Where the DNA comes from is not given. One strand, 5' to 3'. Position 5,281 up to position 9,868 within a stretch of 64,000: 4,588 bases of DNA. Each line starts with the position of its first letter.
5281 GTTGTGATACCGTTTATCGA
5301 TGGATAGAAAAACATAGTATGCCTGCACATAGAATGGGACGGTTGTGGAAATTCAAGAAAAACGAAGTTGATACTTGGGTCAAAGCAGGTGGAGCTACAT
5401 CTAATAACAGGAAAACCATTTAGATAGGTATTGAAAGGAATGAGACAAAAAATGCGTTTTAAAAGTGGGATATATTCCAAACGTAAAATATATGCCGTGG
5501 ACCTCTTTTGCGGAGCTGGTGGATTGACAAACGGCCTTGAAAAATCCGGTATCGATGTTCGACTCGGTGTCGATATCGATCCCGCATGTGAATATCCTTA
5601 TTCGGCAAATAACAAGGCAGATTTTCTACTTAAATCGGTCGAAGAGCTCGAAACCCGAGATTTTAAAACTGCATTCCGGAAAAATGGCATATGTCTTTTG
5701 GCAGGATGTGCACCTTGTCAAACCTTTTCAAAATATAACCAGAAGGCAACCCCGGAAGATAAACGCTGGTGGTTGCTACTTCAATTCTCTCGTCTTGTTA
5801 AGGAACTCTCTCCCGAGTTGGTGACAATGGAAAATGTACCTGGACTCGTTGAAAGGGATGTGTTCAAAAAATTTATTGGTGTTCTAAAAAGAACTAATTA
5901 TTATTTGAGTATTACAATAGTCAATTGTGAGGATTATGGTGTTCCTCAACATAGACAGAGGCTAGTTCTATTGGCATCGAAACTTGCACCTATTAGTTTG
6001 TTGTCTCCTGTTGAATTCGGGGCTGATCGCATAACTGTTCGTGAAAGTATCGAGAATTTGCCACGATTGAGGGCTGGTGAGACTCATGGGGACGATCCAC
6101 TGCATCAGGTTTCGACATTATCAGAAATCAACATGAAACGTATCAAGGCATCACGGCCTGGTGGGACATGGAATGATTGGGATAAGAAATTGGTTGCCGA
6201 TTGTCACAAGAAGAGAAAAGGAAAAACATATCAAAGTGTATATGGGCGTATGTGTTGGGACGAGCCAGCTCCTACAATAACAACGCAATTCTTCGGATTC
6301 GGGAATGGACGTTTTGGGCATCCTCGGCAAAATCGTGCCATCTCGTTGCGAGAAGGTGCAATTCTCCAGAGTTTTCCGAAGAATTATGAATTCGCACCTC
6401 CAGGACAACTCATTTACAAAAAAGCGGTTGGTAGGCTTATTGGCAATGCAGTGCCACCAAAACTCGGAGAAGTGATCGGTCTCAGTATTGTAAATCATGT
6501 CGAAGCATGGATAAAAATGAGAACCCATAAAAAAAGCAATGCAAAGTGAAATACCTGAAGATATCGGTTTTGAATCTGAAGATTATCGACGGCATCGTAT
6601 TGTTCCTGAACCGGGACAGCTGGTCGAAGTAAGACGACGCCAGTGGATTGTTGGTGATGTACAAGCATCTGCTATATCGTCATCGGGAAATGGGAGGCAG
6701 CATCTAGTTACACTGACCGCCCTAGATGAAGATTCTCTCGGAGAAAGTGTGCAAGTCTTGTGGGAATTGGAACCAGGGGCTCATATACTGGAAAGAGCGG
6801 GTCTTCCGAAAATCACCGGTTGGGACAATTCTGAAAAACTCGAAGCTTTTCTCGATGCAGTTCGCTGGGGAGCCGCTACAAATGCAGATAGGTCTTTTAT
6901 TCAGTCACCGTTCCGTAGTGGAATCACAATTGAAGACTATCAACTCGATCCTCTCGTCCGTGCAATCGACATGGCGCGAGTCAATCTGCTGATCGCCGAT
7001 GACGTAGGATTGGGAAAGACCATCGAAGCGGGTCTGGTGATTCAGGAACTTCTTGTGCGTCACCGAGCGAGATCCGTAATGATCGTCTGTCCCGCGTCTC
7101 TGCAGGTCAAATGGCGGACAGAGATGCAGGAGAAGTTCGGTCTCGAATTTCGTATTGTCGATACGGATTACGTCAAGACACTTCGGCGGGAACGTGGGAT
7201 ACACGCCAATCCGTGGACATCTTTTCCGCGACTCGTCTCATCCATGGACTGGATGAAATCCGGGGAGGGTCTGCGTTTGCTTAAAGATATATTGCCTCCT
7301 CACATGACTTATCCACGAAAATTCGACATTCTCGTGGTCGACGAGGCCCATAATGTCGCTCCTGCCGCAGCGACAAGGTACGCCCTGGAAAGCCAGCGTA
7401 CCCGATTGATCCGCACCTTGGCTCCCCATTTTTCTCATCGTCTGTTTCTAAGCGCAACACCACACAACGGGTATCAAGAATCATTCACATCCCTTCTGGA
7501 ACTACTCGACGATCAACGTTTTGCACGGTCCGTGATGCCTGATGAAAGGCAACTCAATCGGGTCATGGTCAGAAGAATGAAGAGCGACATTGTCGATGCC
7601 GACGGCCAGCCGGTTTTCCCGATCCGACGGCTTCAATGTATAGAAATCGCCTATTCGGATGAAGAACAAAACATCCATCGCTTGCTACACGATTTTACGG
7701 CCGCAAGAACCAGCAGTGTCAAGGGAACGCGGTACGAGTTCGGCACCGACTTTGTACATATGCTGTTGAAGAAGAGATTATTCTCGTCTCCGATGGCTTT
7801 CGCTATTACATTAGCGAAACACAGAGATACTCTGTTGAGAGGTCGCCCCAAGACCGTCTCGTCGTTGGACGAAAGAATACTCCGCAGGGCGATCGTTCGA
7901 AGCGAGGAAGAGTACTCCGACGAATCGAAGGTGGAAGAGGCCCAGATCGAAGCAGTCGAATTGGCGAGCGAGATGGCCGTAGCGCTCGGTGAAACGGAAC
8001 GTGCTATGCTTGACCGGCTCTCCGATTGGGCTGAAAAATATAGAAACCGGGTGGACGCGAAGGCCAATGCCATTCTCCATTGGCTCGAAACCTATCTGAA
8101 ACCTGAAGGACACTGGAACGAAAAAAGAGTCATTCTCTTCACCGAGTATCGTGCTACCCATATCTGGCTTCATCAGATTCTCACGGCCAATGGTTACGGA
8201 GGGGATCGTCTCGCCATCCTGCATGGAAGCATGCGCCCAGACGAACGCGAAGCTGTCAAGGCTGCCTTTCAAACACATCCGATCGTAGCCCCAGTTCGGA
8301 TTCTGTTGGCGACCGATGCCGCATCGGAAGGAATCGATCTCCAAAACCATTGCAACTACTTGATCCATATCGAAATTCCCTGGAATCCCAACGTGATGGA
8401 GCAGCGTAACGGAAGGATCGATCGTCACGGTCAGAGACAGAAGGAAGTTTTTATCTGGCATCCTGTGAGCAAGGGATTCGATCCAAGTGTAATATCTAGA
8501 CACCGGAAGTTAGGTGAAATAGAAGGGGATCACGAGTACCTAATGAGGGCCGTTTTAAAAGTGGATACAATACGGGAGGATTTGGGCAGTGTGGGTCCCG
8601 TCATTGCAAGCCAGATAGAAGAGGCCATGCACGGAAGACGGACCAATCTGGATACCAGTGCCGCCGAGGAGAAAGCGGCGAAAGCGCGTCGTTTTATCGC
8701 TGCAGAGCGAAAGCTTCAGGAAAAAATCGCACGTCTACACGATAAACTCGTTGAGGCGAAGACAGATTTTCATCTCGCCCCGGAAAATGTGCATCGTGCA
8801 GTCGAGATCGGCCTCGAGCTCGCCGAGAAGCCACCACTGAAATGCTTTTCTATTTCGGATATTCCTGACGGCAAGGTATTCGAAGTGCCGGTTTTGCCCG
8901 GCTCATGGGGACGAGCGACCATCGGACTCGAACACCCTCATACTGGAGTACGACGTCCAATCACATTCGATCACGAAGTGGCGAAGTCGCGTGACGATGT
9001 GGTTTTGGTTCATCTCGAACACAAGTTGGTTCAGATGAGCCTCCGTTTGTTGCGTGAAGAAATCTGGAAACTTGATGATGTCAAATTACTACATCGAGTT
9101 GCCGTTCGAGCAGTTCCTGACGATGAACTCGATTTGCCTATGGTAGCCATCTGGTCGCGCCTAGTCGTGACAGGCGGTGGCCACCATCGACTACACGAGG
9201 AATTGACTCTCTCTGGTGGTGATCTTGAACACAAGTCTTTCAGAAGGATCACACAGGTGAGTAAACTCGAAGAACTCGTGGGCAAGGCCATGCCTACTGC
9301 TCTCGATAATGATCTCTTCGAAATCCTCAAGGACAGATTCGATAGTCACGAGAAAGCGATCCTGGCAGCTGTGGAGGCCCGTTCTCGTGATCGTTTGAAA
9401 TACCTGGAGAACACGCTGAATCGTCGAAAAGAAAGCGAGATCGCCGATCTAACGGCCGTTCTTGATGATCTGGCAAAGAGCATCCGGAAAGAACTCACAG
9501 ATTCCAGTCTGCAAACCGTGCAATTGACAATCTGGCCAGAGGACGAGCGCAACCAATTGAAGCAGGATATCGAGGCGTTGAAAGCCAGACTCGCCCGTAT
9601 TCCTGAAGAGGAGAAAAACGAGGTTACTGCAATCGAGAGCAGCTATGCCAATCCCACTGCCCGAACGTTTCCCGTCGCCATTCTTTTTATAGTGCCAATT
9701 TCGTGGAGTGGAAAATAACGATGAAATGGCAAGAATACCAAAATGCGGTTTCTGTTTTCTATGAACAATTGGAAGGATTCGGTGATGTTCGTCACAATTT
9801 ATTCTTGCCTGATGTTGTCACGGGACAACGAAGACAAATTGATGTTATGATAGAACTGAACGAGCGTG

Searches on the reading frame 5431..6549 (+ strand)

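Call 3: search_protein_families(library=pfam, proteins=[window:5431-6549:+], max_evalue=0.01)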
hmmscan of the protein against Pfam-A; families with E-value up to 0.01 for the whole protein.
window:5431-6549:+ (372 aa): 1 family
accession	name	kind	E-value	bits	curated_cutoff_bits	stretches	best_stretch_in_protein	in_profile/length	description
PF00145.23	DNA_methylase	-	8.9e-52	176.9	22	1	23-354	4-323/324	C-5 cytosine-specific DNA methylase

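Call 4: search_protein_families(library=padloc, proteins=[window:5431-6549:+], max_evalue=0.001)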
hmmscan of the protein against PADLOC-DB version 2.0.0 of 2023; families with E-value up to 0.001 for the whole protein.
window:5431-6549:+ (372 aa): 58 families (the best 25 are shown)
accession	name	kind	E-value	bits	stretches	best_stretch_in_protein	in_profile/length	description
PDLC03378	MTase_II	-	7.3e-89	296.4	1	19-361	2-334/344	Type II methyltransferase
PDLC02651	DrmMII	-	8.2e-87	289.5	1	19-360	2-360/371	DrmMII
PDLC00033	DruM2|DruM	-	3.9e-72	241.6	1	17-356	19-363/368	DNA cytosine methylase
PDLC03234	MTase_II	-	2.3e-70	235.8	2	18-220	3-212/375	Type II methyltransferase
PDLC03326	MTase_II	-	2.3e-53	179.9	1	18-358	3-377/412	Type II methyltransferase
PDLC03237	MTase_II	-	1.1e-52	177.2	2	22-206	796-991/1036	Type II methyltransferase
PDLC03272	MTase_II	-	7.2e-47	158.4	1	15-366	70-399/407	Type II methyltransferase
PDLC00026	DruM2|DruM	-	2.9e-42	143.4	1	18-366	3-327/336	DNA cytosine methylase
PDLC02648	DrmMII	-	2.4e-40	136.7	2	15-201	17-243/468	DrmMII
PDLC03368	MTase_II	-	9.8e-40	134.4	1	18-351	82-423/427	Type II methyltransferase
PDLC03381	MTase_II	-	5.5e-37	125.7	2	21-218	150-360/396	Type II methyltransferase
PDLC02650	DrmMII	-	3.9e-36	122.9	2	150-356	209-417/435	DrmMII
PDLC00030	DruM2|DruM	-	1e-35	121.6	2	17-181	3-182/380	DNA cytosine methylase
PDLC03279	MTase_II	-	1.1e-33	114.4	1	23-362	6-358/587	Type II methyltransferase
PDLC03330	MTase_II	-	3.2e-33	113.2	1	17-357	95-426/430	Type II methyltransferase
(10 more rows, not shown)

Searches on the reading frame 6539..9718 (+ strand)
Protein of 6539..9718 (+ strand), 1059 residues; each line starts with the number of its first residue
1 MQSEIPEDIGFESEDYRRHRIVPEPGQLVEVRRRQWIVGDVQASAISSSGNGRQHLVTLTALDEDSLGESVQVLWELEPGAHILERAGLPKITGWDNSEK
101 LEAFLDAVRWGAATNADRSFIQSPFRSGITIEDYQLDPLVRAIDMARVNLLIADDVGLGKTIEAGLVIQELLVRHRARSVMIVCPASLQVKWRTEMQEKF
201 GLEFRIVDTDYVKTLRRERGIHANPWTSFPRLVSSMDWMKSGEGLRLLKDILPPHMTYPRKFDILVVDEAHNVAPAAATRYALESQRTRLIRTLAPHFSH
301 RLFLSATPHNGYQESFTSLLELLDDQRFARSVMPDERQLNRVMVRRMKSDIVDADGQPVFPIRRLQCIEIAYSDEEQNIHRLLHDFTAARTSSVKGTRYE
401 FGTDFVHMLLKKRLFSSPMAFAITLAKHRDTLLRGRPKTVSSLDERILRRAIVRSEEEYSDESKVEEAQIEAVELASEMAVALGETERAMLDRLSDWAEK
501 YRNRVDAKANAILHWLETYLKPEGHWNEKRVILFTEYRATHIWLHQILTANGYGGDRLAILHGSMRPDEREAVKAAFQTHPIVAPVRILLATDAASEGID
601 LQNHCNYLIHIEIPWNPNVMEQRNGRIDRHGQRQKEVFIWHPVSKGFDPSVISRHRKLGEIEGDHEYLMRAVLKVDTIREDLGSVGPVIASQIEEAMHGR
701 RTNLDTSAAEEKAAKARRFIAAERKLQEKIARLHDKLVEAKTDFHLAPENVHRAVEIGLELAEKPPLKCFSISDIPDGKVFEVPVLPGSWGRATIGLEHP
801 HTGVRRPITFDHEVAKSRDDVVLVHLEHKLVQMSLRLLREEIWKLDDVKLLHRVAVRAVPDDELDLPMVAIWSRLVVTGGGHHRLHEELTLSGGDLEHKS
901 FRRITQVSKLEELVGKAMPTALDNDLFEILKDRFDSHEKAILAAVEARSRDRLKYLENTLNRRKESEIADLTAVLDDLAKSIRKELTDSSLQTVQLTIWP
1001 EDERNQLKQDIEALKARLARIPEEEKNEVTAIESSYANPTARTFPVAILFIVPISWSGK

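Call 3: search_protein_families(library=pfam, proteins=[window:6539-9718:+], max_evalue=0.01)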
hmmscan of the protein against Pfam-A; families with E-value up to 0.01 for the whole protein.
window:6539-9718:+ (1059 aa): 6 families
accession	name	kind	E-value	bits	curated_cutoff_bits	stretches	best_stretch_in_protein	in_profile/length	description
PF00271.37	Helicase_C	-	1.9e-17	63.9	23.5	1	527-631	14-110/110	Helicase conserved C-terminal domain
PF00176.29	SNF2-rel_dom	-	1.7e-13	50.8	24.9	1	146-330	16-185/290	SNF2-related domain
PF04851.21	ResIII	-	0.00023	21.6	22.5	1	142-309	18-163/164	Type III restriction enzyme, res subunit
PF00270.35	DEAD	-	0.00039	20.6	26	1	148-311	15-163/167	DEAD/DEAH box helicase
PF13872.12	AAA_34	-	0.0033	16.8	27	0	144-290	57-204/306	P-loop containing NTP hydrolase pore-1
PF10482.14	CtIP_N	-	0.0066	16.8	27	0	950-1018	55-119/120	Tumour-suppressor protein CtIP N-terminal domain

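Call 4: search_protein_families(library=padloc, proteins=[window:6539-9718:+], max_evalue=0.001)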
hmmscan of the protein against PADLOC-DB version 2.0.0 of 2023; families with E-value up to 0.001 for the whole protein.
window:6539-9718:+ (1059 aa): 49 families (the best 25 are shown)
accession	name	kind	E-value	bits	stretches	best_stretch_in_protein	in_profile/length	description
PDLC02572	DrmA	-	0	1513.6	1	19-1056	10-1037/1043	DrmA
PDLC02621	DrmD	-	0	1477.6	1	17-1055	7-1036/1040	DrmD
PDLC02632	DrmD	-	0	1208.7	1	16-649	9-643/662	DrmD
PDLC02624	DrmD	-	1.7e-265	880.6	1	167-793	1-619/652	DrmD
PDLC02633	DrmD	-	6.2e-258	856.1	1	22-843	11-838/839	DrmD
PDLC02622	DrmD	-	2.3e-207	686.9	1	13-426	6-418/422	DrmD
PDLC02629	DrmD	-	8e-194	642.8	1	547-1055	2-501/508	DrmD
PDLC02628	DrmD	-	4.4e-128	425.2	1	704-1055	16-366/373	DrmD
PDLC02625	DrmD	-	8.4e-106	353.3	1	317-1052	67-779/792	DrmD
PDLC02504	BrxHI|BrxHII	-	2.9e-81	271.8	1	127-641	106-591/971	BrxHII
PDLC02500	BrxHI|BrxHII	-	7.8e-79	264.3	1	118-635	78-578/933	BrxHI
PDLC00659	HmaA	-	3.4e-70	235.1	1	150-641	125-620/1176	SNF2 helicase / DEAD-box helicase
PDLC02631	DrmD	-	1.2e-68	229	1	847-1055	13-220/227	DrmD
PDLC02618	DrmD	-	1.8e-60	202.6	1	24-279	5-254/273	DrmD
PDLC02620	DrmD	-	2.8e-51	172.6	1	141-653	111-600/1060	DrmD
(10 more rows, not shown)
